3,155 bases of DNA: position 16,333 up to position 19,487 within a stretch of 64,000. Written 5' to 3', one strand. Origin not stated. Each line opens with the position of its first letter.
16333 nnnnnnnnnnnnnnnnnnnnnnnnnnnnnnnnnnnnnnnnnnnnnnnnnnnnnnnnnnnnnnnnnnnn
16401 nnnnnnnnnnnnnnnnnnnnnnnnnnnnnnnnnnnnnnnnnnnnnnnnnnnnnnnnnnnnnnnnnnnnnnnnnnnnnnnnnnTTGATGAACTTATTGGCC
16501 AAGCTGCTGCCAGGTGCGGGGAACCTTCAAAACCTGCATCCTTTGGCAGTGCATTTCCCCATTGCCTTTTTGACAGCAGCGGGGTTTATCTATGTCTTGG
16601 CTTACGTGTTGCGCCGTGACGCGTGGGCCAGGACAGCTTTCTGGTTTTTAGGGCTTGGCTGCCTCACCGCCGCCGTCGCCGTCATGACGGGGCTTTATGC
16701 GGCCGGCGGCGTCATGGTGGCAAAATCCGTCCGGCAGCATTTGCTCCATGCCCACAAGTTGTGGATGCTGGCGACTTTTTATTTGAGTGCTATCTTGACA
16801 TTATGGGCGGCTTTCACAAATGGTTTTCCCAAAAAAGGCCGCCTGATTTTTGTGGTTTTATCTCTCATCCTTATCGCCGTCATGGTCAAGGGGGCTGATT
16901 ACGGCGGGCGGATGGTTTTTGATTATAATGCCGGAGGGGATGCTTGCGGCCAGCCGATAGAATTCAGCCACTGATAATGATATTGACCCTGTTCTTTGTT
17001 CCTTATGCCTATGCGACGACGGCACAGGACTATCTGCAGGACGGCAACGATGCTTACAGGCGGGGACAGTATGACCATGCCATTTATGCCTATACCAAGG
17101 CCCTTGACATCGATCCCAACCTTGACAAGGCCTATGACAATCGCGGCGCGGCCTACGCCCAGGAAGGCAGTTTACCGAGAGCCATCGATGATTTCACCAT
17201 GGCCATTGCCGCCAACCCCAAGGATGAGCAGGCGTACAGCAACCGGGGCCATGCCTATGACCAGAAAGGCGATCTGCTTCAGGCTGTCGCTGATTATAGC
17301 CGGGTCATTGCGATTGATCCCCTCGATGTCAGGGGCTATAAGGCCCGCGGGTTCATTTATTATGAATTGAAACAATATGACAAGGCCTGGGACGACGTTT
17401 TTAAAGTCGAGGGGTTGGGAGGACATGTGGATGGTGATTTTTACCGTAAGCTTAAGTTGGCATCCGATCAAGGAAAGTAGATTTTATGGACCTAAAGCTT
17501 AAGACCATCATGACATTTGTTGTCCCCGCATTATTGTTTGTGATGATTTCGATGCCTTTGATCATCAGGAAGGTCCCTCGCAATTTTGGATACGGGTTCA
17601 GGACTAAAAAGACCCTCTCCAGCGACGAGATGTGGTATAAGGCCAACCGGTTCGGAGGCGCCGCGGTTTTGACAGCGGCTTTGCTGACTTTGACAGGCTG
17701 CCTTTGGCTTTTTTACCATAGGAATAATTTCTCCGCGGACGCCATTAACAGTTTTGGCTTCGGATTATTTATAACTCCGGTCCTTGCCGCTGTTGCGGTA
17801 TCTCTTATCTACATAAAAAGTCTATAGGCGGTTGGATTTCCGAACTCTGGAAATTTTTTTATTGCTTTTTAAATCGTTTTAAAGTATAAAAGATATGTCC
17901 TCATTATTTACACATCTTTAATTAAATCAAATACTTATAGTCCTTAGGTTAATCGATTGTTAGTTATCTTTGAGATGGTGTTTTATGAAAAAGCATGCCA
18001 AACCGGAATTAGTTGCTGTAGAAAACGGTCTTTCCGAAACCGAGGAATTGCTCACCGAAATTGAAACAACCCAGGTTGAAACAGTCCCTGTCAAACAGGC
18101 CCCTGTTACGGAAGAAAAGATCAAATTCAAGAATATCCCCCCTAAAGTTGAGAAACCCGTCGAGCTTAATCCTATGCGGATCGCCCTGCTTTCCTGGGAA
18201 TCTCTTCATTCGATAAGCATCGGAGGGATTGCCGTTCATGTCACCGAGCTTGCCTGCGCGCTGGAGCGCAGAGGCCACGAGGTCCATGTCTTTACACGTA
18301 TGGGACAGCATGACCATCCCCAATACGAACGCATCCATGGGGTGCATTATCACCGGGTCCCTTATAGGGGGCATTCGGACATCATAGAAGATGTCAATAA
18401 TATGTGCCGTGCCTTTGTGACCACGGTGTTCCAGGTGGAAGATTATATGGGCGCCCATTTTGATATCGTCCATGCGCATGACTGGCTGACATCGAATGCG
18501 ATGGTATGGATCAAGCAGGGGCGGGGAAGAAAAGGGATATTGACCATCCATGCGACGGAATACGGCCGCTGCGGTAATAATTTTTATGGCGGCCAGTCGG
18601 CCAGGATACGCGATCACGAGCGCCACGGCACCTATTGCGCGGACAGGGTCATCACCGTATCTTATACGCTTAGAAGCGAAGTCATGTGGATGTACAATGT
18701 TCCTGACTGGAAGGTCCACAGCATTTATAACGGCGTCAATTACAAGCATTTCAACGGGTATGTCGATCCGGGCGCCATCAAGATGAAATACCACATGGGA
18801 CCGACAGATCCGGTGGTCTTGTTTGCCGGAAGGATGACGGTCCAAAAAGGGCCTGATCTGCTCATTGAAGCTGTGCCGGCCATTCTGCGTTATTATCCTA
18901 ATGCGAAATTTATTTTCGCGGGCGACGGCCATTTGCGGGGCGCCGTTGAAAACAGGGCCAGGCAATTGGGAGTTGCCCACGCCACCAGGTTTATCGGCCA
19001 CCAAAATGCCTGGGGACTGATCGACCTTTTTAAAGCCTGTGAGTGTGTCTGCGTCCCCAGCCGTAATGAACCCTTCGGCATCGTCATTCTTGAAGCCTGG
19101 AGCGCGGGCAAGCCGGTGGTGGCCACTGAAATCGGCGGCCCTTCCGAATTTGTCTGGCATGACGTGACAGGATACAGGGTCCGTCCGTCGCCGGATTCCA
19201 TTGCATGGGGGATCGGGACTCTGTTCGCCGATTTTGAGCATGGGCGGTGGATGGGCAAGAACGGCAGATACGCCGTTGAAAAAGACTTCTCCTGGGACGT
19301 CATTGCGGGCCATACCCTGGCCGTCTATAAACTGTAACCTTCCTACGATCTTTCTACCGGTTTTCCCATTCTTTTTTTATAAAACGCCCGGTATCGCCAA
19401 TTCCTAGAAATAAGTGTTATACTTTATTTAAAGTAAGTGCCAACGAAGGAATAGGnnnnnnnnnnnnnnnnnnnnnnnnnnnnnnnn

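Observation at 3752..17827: Large contiguous copper/silver-type resistance island with an unusual regulatory layout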

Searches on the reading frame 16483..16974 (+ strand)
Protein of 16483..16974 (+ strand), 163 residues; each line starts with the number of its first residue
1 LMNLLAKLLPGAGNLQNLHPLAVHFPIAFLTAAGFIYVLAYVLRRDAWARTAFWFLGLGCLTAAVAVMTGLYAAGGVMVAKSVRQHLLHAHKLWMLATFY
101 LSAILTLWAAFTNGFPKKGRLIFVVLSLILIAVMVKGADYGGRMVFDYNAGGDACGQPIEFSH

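Call 5: search_protein_families(library=pfam, proteins=[window:16483-16974:+], max_evalue=0.01)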
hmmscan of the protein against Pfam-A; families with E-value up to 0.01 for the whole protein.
window:16483-16974:+ (163 aa): 1 family
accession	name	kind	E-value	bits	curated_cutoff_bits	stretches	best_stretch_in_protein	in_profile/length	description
PF09990.14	DUF2231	-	2e-19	70.5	26.4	1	17-151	3-136/139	Predicted membrane protein (DUF2231)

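Call 32: search_protein_families(library=ncbifam, proteins=[window:16483-16974:+], max_evalue=0.001)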
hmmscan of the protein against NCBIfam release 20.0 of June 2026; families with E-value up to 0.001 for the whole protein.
window:16483-16974:+ (163 aa): 0 families

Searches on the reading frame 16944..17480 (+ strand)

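Call 5: search_protein_families(library=pfam, proteins=[window:16944-17480:+], max_evalue=0.01)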
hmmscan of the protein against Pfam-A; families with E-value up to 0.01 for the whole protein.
window:16944-17480:+ (178 aa): 13 families
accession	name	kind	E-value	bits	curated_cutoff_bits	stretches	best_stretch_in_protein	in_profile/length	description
PF00515.34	TPR_1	-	2e-24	84.7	27.8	3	96-126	2-32/34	Tetratricopeptide repeat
PF13414.12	TPR_11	-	6e-22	77.5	26.8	3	34-75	1-42/42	TPR repeat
PF07719.23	TPR_2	-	3.6e-21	73.9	27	3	34-59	8-33/34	Tetratricopeptide repeat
PF13431.12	TPR_17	-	6.9e-16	57.6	24.4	3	84-115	2-33/34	Tetratricopeptide repeat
PF13181.12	TPR_8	-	1.3e-13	50.4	25.7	1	96-126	2-32/34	Tetratricopeptide repeat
PF13371.12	TPR_9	-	3.2e-12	46.7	35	2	39-98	7-66/73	Tetratricopeptide repeat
PF13432.12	TPR_16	-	8.6e-10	39.3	32.7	2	34-94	4-64/65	Tetratricopeptide repeat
PF13428.12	TPR_14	-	8e-08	32.7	23.5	0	63-101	3-41/44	Tetratricopeptide repeat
PF13424.12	TPR_12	-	8.4e-07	29.5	30.1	0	35-90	11-74/77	Tetratricopeptide repeat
PF14559.12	TPR_19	-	1.3e-06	29.1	25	1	39-98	3-62/68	Tetratricopeptide repeat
PF23914.1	TPR_CcmH_CycH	-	0.0011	19.2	42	1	39-122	62-148/158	Cytochrome c-type biogenesis protein H TPR domain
PF24575.1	TPR_Slam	-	0.0018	19.1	35.2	0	34-62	54-82/104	Surface lipoprotein assembly modifier, N-terminal TPR repeats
PF25575.1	TPR_BSK1_C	-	0.0044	17.3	42.2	0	30-93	45-109/118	Serine/threonine-protein kinase BSK1-like, TPR repeats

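Call 32: search_protein_families(library=ncbifam, proteins=[window:16944-17480:+], max_evalue=0.001)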
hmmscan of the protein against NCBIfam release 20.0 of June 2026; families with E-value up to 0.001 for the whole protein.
window:16944-17480:+ (178 aa): 17 families
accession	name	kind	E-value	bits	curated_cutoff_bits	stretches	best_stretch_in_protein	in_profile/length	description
NF040959.1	MamA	equivalog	4e-15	55.8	200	1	38-154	82-198/204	magnetosome protein MamA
TIGR02521.1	type_IV_pilW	equivalog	6e-11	42.3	154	1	25-102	29-106/234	type IV pilus biogenesis/stability protein PilW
TIGR00990.1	3a0801s09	subfamily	5.3e-09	35.3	757.25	1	31-125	131-224/615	mitochondrial import receptor subunit TOM70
NF033762.1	social_mot_Tgl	equivalog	7.5e-09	35.3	225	1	43-148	82-189/252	social motility TPR repeat lipoprotein Tgl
NF002725.1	PRK02603.1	equivalog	6.3e-08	32.8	143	1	24-114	32-125/173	photosystem I assembly protein Ycf3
TIGR02917.1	PEP_TPR_lipo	equivalog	7.9e-08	30.6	312.2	1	38-148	136-246/899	XrtA/PEP-CTERM system TPR-repeat protein PrsT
NF047507.1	TPR_BatC_Lepto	exception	1.3e-07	31.3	175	0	66-126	63-127/214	TPR repeat-containing protein BatC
NF053607.1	CHU_0125_OmpA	equivalog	2.9e-07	29.4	620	1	15-123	7-115/639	CHU_0125 family OmpA-like outer membrane integrity protein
NF008391.2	PRK11189.1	equivalog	1.5e-06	28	250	1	40-94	112-166/297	lipoprotein NlpI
NF033758.1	gliding_GltE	equivalog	5.1e-06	25.7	225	1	36-146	95-205/411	adventurous gliding motility TPR repeat lipoprotein GltE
TIGR02552.1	LcrH_SycD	equivalog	5.6e-06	26.1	104.8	1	40-96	65-121/136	SycD/LcrH family type III secretion system chaperone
NF008520.0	PRK11447.1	equivalog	1.9e-05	22.7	858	1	65-127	273-335/1157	cellulose synthase complex outer membrane protein BcsC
NF033920.0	C39_PA2778_fam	equivalog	3.1e-05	23.5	150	1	23-91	186-254/255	PA2778 family cysteine peptidase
TIGR03939.1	PGA_TPR_OMP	equivalog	0.00012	20.4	366.65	1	30-128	88-187/800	poly-beta-1,6 N-acetyl-D-glucosamine export porin PgaA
NF047558.1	TPR_END_plus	domain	0.00015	21.7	32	0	64-94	2-32/56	TPR end-of-group domain-containing protein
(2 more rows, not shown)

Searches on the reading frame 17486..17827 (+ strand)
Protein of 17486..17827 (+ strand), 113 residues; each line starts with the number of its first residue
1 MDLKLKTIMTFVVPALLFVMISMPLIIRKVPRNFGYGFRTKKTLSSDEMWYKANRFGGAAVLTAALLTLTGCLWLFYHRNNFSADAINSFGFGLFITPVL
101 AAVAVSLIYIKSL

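Call 5: search_protein_families(library=pfam, proteins=[window:17486-17827:+], max_evalue=0.01)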
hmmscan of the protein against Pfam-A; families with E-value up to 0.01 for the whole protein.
window:17486-17827:+ (113 aa): 1 family
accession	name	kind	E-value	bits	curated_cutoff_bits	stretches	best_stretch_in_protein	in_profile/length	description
PF13630.11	SdpI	-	2.6e-14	53.5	28.2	1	29-109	1-70/71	SdpI/YfhL protein family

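Call 32: search_protein_families(library=ncbifam, proteins=[window:17486-17827:+], max_evalue=0.001)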
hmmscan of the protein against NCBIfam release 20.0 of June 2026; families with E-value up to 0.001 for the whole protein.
window:17486-17827:+ (113 aa): 0 families

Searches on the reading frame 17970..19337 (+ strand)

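Call 5: search_protein_families(library=pfam, proteins=[window:17970-19337:+], max_evalue=0.01)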
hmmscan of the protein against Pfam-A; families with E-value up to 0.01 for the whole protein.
window:17970-19337:+ (455 aa): 7 families
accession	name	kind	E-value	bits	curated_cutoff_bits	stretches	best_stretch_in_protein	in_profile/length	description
PF00534.26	Glycos_transf_1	-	2e-36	125.6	26.4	1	278-433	13-170/172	Glycosyl transferases group 1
PF13692.12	Glyco_trans_1_4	-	8e-32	110.9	27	1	281-421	2-142/142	Glycosyl transferases group 1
PF13439.12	Glyco_transf_4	-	7.9e-26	91.5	28.5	1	84-257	1-167/170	Glycosyltransferase Family 4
PF08323.17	Glyco_transf_5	-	4.3e-21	76.2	22.7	1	70-239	1-225/239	Starch synthase catalytic domain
PF13579.12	Glyco_trans_4_4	-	1.2e-20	74.9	29.7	1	85-255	1-158/158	Glycosyl transferase 4-like domain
PF20706.3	GT4-conflict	-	2e-09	37.3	26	1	84-398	11-323/385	Family 4 Glycosyltransferase in conflict systems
PF13477.12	Glyco_trans_4_2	-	0.0025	18.4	23.4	0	89-205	11-118/139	Glycosyl transferase 4-like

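Call 32: search_protein_families(library=ncbifam, proteins=[window:17970-19337:+], max_evalue=0.001)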
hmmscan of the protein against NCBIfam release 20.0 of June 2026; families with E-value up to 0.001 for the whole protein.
window:17970-19337:+ (455 aa): 42 families (the best 25 are shown)
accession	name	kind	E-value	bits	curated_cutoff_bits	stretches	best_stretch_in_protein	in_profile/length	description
TIGR02149.1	glgA_Coryne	subfamily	9.5e-45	153.4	302.4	1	69-454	1-388/391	glycogen synthase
TIGR03449.1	mycothiol_MshA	equivalog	1.1e-39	136.5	462.5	1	85-454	21-401/406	D-inositol-3-phosphate glycosyltransferase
TIGR04047.1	MSMEG_0565_glyc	hypoth_equivalog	1.1e-32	113.6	259.85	1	70-454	1-372/373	MSMEG_0565 family glycosyltransferase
TIGR03999.1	thiol_BshA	equivalog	2.3e-31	109.1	273.7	1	83-453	10-370/375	N-acetyl-alpha-D-glucosaminyl L-malate synthase BshA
TIGR03088.1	stp2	hypoth_equivalog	3.5e-31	108.6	409.05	1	193-454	108-371/374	TIGR03088 family PEP-CTERM/XrtA system glycosyltransferase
TIGR04157.1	glyco_rSAM_CFB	subfamily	1.2e-24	87.1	400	1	219-405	165-349/406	TIGR04157 family glycosyltransferase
TIGR02095.1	glgA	subfamily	1.8e-24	86.3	328.45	2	276-454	290-475/477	glycogen/starch synthase, ADP-glucose type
TIGR04063.1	stp3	hypoth_equivalog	1.5e-21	76.8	442.05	1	100-453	29-392/397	TIGR04063 family PEP-CTERM/XrtA system glycosyltransferase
NF041876.1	EPS_EpsE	equivalog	1.2e-19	70.9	400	1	279-444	212-384/389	exopolysaccharide biosynthesis GT4 family glycosyltransferase EpsE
NF012028.0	PRK15484.1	subfamily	3.6e-18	65.8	618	1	242-446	156-368/380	lipopolysaccharide N-acetylglucosaminyltransferase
NF038295.1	EPS_HpsP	equivalog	1.1e-17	64.2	550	1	266-454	193-385/388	hormogonium polysaccharide biosynthesis glycosyltransferase HpsP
NF001899.0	PRK00654.1-2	equivalog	7.4e-17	60.9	459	1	272-454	283-473/478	glycogen synthase GlgA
NF047684.1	TeichurnBiosyTuaC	equivalog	4.1e-15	55.6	550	1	105-394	49-327/391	teichuronic acid biosynthesis protein TuaC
NF053787.1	GlcN_PG_synth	equivalog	1.6e-14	53.6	480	1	240-453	159-356/361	N-acetylglucosaminyl phosphatidylglycerol synthase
NF011726.0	PRK15179.1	equivalog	2.5e-14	52.5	733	1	243-405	478-640/694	Vi polysaccharide biosynthesis protein TviE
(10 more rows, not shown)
